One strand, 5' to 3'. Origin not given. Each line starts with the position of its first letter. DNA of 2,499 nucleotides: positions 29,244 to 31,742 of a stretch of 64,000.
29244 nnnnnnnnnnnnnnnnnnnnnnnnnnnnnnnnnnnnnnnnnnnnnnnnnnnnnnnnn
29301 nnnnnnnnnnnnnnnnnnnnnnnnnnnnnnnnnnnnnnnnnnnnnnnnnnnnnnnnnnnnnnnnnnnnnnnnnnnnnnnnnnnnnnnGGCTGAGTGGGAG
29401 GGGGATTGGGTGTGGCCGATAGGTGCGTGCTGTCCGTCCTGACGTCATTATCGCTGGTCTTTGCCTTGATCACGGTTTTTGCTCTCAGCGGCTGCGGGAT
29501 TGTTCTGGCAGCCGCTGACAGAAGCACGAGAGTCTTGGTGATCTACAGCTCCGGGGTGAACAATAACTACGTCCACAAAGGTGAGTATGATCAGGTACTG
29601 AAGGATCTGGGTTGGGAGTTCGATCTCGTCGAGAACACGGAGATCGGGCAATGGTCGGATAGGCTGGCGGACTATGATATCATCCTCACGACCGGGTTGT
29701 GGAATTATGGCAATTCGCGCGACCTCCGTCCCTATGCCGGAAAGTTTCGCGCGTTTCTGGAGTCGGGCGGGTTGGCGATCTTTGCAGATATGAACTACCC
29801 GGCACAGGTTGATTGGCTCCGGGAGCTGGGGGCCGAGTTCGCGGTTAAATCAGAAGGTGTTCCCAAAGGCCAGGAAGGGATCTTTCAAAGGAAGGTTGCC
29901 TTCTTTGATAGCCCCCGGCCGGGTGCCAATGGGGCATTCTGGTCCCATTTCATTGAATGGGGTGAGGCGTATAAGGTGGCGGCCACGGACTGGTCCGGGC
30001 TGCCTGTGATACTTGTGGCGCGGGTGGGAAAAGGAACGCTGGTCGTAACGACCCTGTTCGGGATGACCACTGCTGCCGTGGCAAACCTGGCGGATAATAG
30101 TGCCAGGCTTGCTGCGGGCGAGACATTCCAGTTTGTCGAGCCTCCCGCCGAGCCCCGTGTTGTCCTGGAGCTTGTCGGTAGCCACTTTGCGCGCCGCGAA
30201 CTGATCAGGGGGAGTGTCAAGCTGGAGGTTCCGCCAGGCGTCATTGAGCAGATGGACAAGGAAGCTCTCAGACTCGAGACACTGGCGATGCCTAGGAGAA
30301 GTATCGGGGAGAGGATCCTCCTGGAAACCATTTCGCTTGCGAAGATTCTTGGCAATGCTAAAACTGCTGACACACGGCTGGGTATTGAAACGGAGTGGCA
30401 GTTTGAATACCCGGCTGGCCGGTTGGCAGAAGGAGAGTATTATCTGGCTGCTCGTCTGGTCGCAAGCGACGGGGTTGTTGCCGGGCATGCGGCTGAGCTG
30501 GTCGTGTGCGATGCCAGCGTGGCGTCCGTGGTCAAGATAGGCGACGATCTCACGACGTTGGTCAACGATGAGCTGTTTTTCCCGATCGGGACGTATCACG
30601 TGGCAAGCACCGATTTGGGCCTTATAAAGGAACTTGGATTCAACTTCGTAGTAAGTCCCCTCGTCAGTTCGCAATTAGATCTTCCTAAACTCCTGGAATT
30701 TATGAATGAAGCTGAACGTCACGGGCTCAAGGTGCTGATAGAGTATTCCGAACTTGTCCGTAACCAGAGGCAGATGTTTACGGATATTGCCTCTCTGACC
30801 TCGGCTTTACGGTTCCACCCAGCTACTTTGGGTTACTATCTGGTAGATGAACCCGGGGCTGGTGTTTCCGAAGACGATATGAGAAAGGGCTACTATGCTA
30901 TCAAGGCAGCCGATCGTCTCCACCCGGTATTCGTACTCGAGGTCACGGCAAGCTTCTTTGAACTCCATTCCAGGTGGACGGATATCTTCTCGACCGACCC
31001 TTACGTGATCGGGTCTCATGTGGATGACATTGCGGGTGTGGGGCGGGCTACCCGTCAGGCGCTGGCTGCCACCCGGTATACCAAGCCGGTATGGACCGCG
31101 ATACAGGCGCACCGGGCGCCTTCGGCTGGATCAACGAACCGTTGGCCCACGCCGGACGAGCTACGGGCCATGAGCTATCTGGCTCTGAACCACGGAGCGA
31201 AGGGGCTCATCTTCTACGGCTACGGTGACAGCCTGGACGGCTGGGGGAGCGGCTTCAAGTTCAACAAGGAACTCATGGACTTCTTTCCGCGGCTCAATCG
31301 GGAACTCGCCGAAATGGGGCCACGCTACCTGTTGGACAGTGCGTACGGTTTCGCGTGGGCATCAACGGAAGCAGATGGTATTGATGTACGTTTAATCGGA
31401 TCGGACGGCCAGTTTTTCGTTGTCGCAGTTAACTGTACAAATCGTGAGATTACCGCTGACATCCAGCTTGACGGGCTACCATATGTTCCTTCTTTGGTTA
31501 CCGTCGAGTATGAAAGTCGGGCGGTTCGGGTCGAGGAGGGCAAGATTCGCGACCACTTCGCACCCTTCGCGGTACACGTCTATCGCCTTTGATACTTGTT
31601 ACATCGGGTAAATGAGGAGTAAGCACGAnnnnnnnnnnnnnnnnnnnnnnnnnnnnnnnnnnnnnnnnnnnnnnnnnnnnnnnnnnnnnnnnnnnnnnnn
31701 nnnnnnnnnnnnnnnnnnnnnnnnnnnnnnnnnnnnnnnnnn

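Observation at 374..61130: Eight CUT1-type solute-binding protein genes but no ABC permease or ATPase gene in 64 kb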

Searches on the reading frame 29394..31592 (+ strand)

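Call 6: search_protein_families(library=pfam, proteins=[window:29394-31592:+], max_evalue=0.01)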
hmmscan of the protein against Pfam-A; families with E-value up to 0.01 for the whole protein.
window:29394-31592:+ (732 aa): 0 families

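Call 43: search_protein_families(library=pfam, proteins=[window:29394-31592:+], max_evalue=1)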
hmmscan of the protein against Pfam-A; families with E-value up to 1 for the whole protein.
window:29394-31592:+ (732 aa): 3 families
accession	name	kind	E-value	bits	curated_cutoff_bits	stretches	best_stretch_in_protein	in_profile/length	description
PF02449.21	Glyco_hydro_42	-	0.07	12.9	21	1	529-616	254-343/376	Beta-galactosidase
PF00823.25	PPE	-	0.093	13.2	26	1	191-238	94-141/165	PPE family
PF13627.12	LptM_cons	-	0.9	9.9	27.3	0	21-35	1-15/23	LPS-assembly lipoprotein LptM, conserved region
